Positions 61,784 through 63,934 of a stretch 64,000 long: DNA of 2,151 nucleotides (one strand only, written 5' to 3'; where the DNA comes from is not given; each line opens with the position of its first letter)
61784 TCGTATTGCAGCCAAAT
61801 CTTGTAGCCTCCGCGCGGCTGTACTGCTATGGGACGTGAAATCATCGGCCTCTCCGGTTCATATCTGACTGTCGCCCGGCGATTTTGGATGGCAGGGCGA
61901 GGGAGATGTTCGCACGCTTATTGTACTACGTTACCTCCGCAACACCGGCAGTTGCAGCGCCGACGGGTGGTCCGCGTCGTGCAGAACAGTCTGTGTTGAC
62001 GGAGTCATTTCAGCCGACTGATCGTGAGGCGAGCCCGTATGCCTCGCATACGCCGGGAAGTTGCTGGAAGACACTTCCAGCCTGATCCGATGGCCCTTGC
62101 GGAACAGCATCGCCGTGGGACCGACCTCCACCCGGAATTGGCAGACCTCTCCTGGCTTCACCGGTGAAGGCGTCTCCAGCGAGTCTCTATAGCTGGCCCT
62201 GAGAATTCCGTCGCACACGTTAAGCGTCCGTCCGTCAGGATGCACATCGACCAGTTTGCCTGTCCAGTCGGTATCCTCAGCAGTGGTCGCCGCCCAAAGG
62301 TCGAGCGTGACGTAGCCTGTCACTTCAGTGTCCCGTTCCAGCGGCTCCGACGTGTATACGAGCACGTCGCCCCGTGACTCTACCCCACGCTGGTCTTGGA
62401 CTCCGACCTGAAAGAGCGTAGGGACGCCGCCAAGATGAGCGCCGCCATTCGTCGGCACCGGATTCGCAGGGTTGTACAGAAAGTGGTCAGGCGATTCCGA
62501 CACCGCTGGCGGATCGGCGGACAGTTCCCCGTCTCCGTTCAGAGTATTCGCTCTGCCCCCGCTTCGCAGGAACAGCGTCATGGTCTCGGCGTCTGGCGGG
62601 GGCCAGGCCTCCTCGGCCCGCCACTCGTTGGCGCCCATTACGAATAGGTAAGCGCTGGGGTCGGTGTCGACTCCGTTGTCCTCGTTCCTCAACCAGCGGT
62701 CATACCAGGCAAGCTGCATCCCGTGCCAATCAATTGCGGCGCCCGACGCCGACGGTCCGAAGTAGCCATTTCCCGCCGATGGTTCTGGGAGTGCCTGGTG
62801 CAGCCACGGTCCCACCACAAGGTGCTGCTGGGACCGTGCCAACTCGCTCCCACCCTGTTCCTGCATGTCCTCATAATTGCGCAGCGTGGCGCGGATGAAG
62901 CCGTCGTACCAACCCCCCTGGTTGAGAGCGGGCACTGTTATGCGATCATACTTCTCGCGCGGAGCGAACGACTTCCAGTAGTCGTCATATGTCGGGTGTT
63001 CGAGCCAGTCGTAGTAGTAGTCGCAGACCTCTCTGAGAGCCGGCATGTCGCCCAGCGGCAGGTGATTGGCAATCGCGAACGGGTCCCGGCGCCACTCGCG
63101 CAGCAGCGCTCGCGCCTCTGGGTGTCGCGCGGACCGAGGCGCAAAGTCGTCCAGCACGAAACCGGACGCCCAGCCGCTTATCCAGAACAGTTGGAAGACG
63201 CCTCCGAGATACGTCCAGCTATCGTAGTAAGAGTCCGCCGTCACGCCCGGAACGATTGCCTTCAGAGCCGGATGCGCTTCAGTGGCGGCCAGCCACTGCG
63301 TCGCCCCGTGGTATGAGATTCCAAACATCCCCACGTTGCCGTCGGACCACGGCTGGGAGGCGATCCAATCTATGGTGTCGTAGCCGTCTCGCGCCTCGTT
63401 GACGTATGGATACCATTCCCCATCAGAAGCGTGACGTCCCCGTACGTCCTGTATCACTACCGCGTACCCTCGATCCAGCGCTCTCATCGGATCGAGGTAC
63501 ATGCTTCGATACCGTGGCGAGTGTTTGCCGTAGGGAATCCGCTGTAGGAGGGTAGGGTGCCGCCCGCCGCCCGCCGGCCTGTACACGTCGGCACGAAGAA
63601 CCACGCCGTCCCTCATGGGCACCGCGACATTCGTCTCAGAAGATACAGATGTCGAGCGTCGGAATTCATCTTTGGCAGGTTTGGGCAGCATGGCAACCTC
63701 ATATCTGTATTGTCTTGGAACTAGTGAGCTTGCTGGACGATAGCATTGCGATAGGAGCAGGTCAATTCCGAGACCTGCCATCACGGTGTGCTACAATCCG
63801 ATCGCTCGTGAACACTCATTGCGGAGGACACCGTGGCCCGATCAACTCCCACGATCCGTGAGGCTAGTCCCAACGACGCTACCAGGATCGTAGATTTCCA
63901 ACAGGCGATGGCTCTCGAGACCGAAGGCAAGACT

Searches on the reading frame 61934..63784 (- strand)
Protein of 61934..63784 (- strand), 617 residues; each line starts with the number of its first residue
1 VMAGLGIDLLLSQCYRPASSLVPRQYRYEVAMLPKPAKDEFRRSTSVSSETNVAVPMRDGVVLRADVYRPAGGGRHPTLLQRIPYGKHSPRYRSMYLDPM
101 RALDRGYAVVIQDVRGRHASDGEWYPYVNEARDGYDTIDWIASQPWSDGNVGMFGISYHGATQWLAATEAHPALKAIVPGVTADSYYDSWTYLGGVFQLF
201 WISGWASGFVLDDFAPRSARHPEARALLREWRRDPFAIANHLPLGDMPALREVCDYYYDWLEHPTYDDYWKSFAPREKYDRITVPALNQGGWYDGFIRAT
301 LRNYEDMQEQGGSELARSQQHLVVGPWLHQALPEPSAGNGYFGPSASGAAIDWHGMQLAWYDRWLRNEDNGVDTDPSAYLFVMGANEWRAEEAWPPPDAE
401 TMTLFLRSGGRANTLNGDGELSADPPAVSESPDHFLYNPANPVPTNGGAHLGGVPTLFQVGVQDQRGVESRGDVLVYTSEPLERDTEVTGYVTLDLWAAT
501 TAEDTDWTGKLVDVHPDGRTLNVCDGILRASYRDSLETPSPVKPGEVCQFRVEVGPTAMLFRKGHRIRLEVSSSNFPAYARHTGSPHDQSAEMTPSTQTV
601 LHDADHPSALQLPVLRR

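Call 58: search_protein_families(library=pfam, proteins=[window:61934-63784:-], max_evalue=0.00001)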
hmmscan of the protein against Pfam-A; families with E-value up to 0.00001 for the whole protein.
window:61934-63784:- (617 aa): 2 families
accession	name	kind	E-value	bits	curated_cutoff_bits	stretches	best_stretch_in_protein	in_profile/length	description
PF02129.25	Peptidase_S15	-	1.6e-65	221.9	23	1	59-330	1-261/262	X-Pro dipeptidyl-peptidase (S15 family)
PF08530.16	PepX_C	-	1.5e-50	172.5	22.5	1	370-611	1-217/217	X-Pro dipeptidyl-peptidase C-terminal non-catalytic domain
